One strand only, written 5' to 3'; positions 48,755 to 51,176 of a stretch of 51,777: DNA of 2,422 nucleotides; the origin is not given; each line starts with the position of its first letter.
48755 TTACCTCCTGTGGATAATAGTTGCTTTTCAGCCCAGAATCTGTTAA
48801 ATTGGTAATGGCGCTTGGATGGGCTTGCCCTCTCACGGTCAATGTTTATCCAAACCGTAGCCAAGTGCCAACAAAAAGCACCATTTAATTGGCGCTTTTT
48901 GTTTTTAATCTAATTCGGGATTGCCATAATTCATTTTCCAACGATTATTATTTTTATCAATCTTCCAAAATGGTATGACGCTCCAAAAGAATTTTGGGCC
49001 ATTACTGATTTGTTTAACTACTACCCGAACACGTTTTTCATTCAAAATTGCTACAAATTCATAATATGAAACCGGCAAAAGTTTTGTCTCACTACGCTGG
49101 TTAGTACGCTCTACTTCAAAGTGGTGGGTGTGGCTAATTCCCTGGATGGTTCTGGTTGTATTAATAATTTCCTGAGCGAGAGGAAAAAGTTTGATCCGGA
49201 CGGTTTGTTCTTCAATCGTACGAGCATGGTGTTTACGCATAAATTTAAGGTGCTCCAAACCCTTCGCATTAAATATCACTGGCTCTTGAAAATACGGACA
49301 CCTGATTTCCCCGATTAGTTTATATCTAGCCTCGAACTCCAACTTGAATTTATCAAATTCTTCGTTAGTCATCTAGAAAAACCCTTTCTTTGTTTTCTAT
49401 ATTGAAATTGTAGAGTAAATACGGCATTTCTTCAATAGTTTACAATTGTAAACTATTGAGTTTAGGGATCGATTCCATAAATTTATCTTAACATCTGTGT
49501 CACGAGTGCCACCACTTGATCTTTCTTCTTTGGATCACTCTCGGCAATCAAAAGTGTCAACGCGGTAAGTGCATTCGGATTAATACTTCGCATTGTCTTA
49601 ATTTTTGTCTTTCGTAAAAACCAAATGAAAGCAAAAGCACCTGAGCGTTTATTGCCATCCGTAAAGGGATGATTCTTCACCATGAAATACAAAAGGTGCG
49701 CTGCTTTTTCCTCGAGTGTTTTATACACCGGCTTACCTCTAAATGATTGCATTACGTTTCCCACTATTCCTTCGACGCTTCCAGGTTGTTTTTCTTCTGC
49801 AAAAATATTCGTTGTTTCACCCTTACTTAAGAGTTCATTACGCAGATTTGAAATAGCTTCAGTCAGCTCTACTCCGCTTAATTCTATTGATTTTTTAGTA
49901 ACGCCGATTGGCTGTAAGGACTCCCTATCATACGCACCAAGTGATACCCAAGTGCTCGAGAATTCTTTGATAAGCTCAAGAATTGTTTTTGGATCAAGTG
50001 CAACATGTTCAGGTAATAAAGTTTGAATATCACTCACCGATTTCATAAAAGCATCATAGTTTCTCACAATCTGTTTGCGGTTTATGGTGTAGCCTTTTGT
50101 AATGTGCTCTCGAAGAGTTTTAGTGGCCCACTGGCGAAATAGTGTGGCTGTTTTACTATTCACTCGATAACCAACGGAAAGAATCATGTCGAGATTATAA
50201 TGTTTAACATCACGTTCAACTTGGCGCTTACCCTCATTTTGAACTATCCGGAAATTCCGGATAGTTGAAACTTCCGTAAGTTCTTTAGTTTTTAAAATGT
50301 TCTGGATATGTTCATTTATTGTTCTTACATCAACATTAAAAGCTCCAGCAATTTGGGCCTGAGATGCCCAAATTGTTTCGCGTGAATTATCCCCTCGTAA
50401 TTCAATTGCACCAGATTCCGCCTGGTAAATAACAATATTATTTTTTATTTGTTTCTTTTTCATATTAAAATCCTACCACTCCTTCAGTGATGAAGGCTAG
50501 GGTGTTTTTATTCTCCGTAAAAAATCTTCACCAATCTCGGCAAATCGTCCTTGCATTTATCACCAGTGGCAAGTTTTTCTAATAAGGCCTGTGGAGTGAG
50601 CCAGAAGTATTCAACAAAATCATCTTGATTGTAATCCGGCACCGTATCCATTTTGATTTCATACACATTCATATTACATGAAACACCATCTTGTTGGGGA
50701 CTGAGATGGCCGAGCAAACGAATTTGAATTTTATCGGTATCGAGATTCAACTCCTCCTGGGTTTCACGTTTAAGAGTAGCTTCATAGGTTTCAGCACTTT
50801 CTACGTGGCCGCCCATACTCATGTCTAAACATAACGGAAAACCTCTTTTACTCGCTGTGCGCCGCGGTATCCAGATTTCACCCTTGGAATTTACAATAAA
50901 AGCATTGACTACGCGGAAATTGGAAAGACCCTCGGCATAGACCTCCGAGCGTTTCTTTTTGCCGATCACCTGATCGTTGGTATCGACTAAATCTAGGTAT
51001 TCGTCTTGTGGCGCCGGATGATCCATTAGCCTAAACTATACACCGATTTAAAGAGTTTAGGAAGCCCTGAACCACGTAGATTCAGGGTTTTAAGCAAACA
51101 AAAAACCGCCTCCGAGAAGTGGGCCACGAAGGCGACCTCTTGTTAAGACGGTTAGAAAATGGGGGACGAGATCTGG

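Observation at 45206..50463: AT-rich ~5-kb accessory island stacking PanA-type, Fic and RhuM-Doc modules with an orphan EcoRI-like methylase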

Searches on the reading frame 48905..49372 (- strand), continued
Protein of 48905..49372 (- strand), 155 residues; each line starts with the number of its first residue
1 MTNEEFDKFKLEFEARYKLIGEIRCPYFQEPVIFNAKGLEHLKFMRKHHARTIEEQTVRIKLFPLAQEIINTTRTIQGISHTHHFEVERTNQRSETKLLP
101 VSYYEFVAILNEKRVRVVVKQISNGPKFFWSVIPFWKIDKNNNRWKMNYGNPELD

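Call 105: search_protein_representatives(alignment_id=A1)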
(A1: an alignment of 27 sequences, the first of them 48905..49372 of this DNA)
Query: 27 sequences, 158 profile positions. Proteins with E-value up to 0.001 (for the whole library): 1158; up to 1e-10: 487; up to 1e-30: 59. The best 150 are listed.
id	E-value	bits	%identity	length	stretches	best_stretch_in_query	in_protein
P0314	9.0e-66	236.9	-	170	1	8-158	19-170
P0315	1.3e-64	233.2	-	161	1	5-158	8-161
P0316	3.7e-64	231.7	-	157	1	3-158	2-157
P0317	1.1e-62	226.9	-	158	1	3-158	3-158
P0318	7.7e-61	220.9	-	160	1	3-158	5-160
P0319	2.6e-55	202.9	-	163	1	3-158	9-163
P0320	2.0e-54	200.0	-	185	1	4-158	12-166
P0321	1.0e-53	197.7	-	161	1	2-158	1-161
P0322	1.4e-52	194.0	-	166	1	3-158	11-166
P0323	1.3e-51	190.9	-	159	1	3-158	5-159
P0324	4.8e-50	185.8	-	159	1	2-151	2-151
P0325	1.5e-49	184.2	-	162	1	3-158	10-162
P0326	1.1e-48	181.3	-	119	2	13-86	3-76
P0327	2.8e-48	180.1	-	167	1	3-158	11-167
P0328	1.4e-47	177.8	-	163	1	4-158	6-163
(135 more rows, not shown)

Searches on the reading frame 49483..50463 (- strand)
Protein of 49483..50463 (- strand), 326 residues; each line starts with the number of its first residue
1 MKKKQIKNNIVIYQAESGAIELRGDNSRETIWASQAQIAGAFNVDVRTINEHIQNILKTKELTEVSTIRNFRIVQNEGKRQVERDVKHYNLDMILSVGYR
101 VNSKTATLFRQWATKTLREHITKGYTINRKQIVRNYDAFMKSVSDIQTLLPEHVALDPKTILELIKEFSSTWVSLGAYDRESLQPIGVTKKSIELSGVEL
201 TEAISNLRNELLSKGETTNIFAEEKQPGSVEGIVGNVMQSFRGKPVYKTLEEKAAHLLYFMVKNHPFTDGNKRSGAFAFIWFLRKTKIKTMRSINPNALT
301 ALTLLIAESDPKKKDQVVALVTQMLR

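Call 3: search_protein_families(library=pfam, proteins=[window:49483-50463:-], max_evalue=0.01)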
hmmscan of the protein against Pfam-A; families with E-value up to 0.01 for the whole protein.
window:49483-50463:- (326 aa): 2 families
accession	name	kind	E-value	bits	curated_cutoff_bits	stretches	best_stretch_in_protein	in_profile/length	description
PF13310.11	Virulence_RhuM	-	1.3e-25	90.6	33.7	1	66-134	1-69/252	Virulence protein RhuM family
PF02661.23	Fic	-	4.4e-11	43.9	24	1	248-283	58-93/93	Fic/DOC family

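Call 4: search_protein_families(library=padloc, proteins=[window:49483-50463:-], max_evalue=0.01)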
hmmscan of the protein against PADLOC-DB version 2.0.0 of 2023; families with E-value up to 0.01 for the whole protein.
window:49483-50463:- (326 aa): 39 families (the best 25 are shown)
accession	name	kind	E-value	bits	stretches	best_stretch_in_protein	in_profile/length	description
PDLC04965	PDC-S23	-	2.1e-109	363.9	1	3-325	3-323/327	-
PDLC04964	PDC-S23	-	1.4e-98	328.1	1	7-324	3-326/331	-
PDLC04963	PDC-S23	-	3.1e-96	320.5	1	9-325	3-307/312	-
PDLC04848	PDC-S05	-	9.3e-64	213.8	2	7-215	2-211/291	-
PDLC04854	PDC-S05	-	3.6e-61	204.5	1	8-209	4-207/212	-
PDLC04872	PDC-S05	-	1.6e-51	172.1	1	3-147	3-144/152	-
PDLC04876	PDC-S05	-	3.8e-51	171.3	1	1-140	1-139/174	-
PDLC04851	PDC-S05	-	1.8e-48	163.3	1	2-135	2-137/342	-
PDLC04852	PDC-S05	-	1e-46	157.5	1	3-133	6-136/346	-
PDLC04853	PDC-S05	-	5e-46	155.4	1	6-134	4-132/336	-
PDLC04858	PDC-S05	-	4e-44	147.7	1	3-134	3-128/138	-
PDLC04879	PDC-S05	-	8e-44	148.2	1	7-132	4-127/285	-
PDLC04868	PDC-S05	-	4.7e-43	145.5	1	6-141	4-139/335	-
PDLC04870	PDC-S05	-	2e-41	139.7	1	1-135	1-133/214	-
PDLC04871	PDC-S05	-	1.4e-39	134.3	1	3-132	126-255/468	-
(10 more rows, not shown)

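Call 5: search_protein_families(library=ncbifam, proteins=[window:49483-50463:-], max_evalue=0.01)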
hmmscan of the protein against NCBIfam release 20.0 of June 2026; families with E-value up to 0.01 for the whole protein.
window:49483-50463:- (326 aa): 1 family
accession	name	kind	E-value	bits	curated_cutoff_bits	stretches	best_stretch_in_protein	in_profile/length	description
TIGR01550.1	DOC_P1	subfamily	6.8e-08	32.7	38.65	1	248-288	49-89/122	type II toxin-antitoxin system death-on-curing family toxin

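Call 11: find_encoding_contigs(protein=window:49483-50463:-, flank=10000, max_places=10)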
Protein window:49483-50463:- (326 aa): 23 contigs read that carry it; 10 places shown.
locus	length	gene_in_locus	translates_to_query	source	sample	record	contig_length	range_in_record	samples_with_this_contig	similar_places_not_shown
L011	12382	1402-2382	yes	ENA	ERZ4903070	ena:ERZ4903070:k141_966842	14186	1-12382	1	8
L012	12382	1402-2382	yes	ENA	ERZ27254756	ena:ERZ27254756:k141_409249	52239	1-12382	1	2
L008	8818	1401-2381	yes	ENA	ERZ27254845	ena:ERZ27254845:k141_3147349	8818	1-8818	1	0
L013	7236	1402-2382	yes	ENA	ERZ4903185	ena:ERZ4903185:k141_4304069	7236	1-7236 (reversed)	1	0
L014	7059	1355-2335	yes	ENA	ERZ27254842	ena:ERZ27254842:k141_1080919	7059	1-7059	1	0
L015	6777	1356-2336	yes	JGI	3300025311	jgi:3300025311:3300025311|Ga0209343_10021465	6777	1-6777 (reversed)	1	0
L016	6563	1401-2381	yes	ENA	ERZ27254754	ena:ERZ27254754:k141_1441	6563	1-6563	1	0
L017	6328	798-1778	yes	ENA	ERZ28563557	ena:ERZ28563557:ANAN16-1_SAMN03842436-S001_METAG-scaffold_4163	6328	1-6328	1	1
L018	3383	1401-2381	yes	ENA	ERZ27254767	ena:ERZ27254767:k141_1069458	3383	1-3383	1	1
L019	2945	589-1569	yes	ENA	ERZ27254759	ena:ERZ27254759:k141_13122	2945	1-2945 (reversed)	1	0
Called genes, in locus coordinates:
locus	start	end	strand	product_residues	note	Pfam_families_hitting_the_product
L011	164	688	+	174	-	-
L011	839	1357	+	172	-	PF00293:NUDIX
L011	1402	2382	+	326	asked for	PF13310:Virulence_RhuM, PF02661:Fic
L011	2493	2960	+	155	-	-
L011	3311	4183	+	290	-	PF02661:Fic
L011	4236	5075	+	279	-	PF13651:EcoRI_methylase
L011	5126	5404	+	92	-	-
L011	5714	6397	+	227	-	PF12844:HTH_19, PF13560:HTH_31 (weak), PF01381:HTH_3, PF13274:SocA_Panacea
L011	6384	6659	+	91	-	-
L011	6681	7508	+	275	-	PF25145:NfeD1b_N, PF01343:Peptidase_S49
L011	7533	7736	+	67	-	-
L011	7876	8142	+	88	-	-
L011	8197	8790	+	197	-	-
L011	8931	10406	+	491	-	PF00206:Lyase_1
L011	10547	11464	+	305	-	PF02729:OTCace_N, PF00185:OTCace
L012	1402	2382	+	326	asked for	PF13310:Virulence_RhuM, PF02661:Fic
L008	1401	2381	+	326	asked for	PF13310:Virulence_RhuM, PF02661:Fic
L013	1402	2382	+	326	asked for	PF13310:Virulence_RhuM, PF02661:Fic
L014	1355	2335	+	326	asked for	PF13310:Virulence_RhuM, PF02661:Fic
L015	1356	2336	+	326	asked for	PF13310:Virulence_RhuM, PF02661:Fic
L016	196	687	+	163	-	-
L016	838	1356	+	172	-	PF00293:NUDIX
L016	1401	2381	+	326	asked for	PF13310:Virulence_RhuM, PF02661:Fic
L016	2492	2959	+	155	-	-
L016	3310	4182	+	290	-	PF02661:Fic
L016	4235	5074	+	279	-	PF13651:EcoRI_methylase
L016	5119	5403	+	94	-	PF13651:EcoRI_methylase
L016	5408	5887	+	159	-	-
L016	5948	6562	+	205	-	?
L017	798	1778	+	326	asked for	PF13310:Virulence_RhuM, PF02661:Fic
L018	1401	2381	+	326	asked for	PF13310:Virulence_RhuM, PF02661:Fic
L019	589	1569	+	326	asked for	PF13310:Virulence_RhuM, PF02661:Fic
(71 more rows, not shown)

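Call 19: search_protein_families(library=pfam, proteins=[L016:5408-5887:+], max_evalue=10)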
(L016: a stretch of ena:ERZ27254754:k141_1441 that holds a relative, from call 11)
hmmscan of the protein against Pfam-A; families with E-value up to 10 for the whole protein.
L016:5408-5887:+ (159 aa): 4 families
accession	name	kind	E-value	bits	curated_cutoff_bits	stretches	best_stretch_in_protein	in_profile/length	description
PF18737.6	HEPN_MAE_28990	-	0.0031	18.2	26.8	1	40-114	125-189/211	MAE_28990/MAE_18760-like HEPN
PF18736.6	pEK499_p136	-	0.0055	16.9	26.6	1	86-135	87-136/152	HEPN pEK499 p136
PF09330.16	Lact-deh-memb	-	0.014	15.3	25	1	62-123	81-141/290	D-lactate dehydrogenase, membrane binding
PF14480.11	DNA_pol3_a_NI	-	0.21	12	22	1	101-142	19-60/72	DNA polymerase III polC-type N-terminus I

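Call 20: search_protein_families(library=phrogs, proteins=[window:49483-50463:-, L016:5408-5887:+], max_evalue=0.1)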
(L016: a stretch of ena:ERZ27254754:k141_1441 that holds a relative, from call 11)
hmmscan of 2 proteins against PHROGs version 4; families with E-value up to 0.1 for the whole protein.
window:49483-50463:- (326 aa): 7 families
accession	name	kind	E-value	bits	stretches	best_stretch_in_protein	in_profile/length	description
phrog_577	-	moron, auxiliary metabolic gene and host takeover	5.6e-16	59.6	1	223-313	29-113/128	Doc-like toxin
phrog_23341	-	unknown function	0.00055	20.4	1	36-137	21-113/252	-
phrog_26655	-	unknown function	0.00059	20.8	1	226-308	105-186/216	-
phrog_11900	-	unknown function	0.0026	18.3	1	250-279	142-171/230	-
phrog_5978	-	unknown function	0.02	15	1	252-295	187-230/364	-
phrog_18015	-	unknown function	0.026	15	1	238-285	44-91/244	-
phrog_7347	-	unknown function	0.047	15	0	94-129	14-49/78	-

L016:5408-5887:+ (159 aa): 3 families
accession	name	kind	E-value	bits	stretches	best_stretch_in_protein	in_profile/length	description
phrog_6293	-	unknown function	0.058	14.7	1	96-137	16-58/91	-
phrog_30317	-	unknown function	0.068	14.7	0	104-149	38-80/119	-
phrog_7666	-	unknown function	0.084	14.1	0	28-84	17-75/99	-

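Call 104: search_protein_families(library=padloc, proteins=[L016:5408-5887:+, L016:5948-6562:+], max_evalue=0.001)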
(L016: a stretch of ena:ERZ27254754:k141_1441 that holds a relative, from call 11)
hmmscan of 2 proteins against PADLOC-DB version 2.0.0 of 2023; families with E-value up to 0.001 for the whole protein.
L016:5408-5887:+ (159 aa): 0 families

L016:5948-6562:+ (205 aa): 38 families (the best 25 are shown)
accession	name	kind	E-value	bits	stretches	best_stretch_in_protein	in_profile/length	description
PDLC04843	PDC-S05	-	1.1e-88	295.6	1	13-205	3-197/330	-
PDLC04853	PDC-S05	-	2.1e-83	278.3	1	14-205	4-200/336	-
PDLC04870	PDC-S05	-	1.2e-80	267.9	1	11-205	4-202/214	-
PDLC04851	PDC-S05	-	3.1e-76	254.7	1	4-205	4-206/342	-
PDLC04852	PDC-S05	-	8.1e-74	246.6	1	6-205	6-206/346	-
PDLC04868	PDC-S05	-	5.3e-66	221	1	14-205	4-203/335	-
PDLC04864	PDC-S05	-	2.7e-62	208.6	1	72-205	9-141/277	-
PDLC04871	PDC-S05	-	2.3e-59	199.5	1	6-205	121-328/468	-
PDLC04876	PDC-S05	-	6.4e-54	180.3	1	12-172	4-171/174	-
PDLC04854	PDC-S05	-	1.3e-47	160.2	1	16-153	4-144/212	-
PDLC04965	PDC-S23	-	3.7e-47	159.3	1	15-158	4-150/327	-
PDLC04964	PDC-S23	-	2.5e-45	153.1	1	16-152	4-146/331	-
PDLC04872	PDC-S05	-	2.8e-45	151.8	1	15-141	4-135/152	-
PDLC04858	PDC-S05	-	2.9e-45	151.4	1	15-139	4-130/138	-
PDLC04879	PDC-S05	-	5.2e-43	145.5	1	14-136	3-128/285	-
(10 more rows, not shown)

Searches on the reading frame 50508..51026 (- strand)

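Call 3: search_protein_families(library=pfam, proteins=[window:50508-51026:-], max_evalue=0.01)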
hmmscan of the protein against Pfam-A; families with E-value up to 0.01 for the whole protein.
window:50508-51026:- (172 aa): 1 family
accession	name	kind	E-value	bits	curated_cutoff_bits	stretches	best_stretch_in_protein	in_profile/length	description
PF00293.34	NUDIX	-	1.3e-12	48.3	21.1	1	38-154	4-125/134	NUDIX domain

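Call 4: search_protein_families(library=padloc, proteins=[window:50508-51026:-], max_evalue=0.01)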
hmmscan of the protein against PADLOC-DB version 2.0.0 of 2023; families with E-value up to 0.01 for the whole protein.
window:50508-51026:- (172 aa): 1 family
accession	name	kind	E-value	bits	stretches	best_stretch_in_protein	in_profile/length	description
PDLC04899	PDC-S07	-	7.2e-10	36.6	1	36-149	6-113/135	-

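Call 5: search_protein_families(library=ncbifam, proteins=[window:50508-51026:-], max_evalue=0.01)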
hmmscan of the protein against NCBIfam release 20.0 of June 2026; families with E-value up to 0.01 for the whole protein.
window:50508-51026:- (172 aa): 12 families
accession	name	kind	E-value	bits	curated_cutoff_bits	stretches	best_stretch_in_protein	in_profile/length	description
NF002995.0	PRK03759.1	equivalog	2.9e-15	56.4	127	1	6-153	4-155/185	isopentenyl-diphosphate Delta-isomerase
NF011922.0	PRK15393.1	equivalog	1.9e-14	53.8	152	1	7-151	9-150/182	NUDIX hydrolase YfcD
TIGR02150.1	IPP_isom_1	equivalog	1.9e-11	44.1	105.8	1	13-148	3-140/159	isopentenyl-diphosphate delta-isomerase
NF041653.1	Nud_hyd_Meth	equivalog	3.8e-09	36.6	300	1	14-95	5-84/170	Nudix hydrolase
TIGR00586.1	mutt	equivalog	2.4e-06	27.6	97.9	1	39-99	7-65/129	8-oxo-dGTP diphosphatase MutT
NF006530.0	PRK08999.1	equivalog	3e-06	26.5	245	1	37-102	6-69/315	Nudix family hydrolase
NF008044.0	PRK10776.1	equivalog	5.4e-05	23.1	148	1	39-101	6-66/130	8-oxo-dGTP diphosphatase MutT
NF007834.0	PRK10546.1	equivalog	0.00034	20.4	156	1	40-99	6-63/135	pyrimidine (deoxy)nucleoside triphosphate diphosphatase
NF001938.0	PRK00714.1-5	equivalog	0.00083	18.7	116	1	37-98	13-77/172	RNA pyrophosphohydrolase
NF012016.0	PRK15472.1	equivalog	0.0012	18.6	95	1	40-94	6-59/141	nucleoside triphosphatase NudI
NF011963.0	PRK15434.1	subfamily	0.0027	17.4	146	0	43-96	23-73/159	GDP-mannose mannosyl hydrolase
NF003785.0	PRK05379.1-1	equivalog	0.0056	15.9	418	1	9-103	176-265/347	bifunctional nicotinamide-nucleotide adenylyltransferase/Nudix hydroxylase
